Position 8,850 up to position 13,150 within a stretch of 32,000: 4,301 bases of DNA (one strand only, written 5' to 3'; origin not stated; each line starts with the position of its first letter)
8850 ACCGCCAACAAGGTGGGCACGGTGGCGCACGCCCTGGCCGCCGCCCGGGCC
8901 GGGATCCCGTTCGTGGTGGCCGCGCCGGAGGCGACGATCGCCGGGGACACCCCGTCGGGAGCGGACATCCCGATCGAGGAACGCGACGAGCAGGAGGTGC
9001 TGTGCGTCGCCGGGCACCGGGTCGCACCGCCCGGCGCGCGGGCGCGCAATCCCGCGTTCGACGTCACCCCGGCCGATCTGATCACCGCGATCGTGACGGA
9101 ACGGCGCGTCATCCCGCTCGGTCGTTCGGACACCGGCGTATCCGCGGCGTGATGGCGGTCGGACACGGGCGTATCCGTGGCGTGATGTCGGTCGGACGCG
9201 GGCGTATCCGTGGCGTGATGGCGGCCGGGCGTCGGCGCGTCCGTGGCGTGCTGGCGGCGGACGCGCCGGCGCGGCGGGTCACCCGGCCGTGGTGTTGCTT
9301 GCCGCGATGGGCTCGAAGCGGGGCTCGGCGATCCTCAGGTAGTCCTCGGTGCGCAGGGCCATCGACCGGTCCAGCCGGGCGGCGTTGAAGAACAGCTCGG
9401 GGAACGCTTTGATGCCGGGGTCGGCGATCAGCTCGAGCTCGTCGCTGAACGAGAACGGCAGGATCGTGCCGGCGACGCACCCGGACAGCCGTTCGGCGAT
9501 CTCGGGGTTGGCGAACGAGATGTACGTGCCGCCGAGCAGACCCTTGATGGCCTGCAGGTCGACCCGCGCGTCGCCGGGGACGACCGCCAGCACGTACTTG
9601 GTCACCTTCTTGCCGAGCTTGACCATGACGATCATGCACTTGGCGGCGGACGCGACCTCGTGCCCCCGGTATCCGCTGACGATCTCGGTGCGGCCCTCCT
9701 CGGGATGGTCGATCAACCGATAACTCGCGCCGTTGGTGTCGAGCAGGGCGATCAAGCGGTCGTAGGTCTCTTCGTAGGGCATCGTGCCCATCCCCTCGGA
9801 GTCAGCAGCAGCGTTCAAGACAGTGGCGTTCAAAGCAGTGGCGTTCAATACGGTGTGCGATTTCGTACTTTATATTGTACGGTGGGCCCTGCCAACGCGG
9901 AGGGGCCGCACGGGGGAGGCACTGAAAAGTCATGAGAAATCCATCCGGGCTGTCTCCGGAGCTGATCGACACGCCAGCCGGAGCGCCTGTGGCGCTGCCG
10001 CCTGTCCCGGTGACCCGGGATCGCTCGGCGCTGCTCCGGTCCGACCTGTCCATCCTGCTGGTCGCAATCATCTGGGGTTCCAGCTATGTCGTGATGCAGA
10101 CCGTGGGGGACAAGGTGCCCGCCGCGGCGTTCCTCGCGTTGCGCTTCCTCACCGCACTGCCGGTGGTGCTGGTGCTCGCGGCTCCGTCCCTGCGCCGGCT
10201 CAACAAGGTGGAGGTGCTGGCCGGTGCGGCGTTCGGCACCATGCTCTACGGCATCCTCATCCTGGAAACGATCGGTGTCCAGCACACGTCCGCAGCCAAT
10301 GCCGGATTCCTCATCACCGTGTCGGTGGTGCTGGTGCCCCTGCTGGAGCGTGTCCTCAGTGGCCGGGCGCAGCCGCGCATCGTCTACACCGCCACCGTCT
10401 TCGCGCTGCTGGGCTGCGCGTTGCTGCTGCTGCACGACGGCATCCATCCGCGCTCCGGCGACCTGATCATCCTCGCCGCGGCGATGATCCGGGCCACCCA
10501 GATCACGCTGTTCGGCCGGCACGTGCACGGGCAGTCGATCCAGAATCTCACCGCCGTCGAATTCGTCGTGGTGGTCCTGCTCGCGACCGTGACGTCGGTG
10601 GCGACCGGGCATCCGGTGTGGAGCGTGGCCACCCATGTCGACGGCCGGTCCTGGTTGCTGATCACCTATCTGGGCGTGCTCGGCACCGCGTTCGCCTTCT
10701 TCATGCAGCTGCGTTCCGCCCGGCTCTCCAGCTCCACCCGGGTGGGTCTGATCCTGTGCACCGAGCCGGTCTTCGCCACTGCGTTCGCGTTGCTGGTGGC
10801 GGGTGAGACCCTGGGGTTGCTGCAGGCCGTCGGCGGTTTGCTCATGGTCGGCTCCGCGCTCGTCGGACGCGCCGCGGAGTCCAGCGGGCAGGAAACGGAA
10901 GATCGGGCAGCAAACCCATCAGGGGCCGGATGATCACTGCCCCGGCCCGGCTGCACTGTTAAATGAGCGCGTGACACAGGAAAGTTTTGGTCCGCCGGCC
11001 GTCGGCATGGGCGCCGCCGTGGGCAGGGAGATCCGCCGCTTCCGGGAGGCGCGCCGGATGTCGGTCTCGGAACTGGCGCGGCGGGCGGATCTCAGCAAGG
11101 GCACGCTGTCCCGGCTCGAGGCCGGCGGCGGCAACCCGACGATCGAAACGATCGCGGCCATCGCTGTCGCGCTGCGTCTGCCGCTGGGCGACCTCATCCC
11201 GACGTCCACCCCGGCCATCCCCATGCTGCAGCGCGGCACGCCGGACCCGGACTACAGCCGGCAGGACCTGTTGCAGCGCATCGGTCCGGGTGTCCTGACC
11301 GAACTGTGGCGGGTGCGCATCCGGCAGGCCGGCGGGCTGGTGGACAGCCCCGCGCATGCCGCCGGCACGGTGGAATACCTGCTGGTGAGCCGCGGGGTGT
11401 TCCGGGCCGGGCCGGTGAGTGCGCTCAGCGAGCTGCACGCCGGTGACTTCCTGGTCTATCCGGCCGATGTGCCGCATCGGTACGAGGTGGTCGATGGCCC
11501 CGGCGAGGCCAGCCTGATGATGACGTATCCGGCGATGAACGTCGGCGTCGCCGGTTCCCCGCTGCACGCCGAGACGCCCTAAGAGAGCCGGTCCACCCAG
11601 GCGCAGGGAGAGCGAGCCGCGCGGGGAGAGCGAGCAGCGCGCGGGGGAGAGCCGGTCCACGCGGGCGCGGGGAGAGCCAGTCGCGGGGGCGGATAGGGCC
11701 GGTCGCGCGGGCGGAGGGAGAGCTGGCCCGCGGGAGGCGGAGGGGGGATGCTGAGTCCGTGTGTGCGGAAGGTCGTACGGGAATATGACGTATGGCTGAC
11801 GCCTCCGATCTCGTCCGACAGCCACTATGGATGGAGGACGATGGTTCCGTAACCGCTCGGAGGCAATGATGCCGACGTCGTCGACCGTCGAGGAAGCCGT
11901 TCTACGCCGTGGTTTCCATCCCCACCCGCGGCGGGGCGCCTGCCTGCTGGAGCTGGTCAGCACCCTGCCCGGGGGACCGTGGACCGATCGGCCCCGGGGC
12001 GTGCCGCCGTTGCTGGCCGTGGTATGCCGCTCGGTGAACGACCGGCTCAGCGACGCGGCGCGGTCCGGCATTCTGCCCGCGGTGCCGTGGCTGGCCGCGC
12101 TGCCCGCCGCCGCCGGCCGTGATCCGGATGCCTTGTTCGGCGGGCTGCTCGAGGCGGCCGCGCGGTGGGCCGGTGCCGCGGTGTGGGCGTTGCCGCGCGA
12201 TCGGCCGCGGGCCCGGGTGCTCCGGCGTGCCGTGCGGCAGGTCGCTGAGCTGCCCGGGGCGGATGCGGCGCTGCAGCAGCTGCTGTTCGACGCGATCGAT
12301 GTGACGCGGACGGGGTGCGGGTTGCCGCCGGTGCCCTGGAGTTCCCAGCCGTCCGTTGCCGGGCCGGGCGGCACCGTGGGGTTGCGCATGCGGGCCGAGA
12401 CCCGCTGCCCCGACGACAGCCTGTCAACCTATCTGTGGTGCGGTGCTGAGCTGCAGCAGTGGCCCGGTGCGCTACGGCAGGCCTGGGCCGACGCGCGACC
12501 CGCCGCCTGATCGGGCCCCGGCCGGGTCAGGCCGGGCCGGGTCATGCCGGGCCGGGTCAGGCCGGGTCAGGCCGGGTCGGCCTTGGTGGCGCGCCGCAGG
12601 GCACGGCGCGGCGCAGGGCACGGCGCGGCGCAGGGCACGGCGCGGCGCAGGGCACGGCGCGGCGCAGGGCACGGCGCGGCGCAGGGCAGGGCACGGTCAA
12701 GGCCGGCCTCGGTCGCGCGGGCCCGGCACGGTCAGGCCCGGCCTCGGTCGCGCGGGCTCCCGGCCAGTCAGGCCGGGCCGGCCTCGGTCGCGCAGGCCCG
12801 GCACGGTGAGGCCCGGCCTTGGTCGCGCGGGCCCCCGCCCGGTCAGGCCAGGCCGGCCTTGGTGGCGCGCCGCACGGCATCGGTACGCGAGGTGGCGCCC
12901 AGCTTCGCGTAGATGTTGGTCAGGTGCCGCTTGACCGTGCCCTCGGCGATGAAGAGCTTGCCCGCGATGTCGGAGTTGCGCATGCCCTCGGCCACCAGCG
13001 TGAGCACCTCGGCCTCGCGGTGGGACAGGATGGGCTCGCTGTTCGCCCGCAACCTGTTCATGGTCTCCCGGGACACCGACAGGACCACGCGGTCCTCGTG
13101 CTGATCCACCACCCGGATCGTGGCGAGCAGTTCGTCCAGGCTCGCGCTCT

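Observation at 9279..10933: Divergent self-resistance pair (tRNA deacylase + EamA exporter) embedded in the biosynthetic cluster, with a repeat-bearing shared promoter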

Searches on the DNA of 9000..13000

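Call 60: search_rna_families(source=window, start=9000, end=13000, threshold=evalue, max_evalue=1)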
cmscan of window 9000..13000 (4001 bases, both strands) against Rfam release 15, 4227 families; matches with E-value up to 1: 0.
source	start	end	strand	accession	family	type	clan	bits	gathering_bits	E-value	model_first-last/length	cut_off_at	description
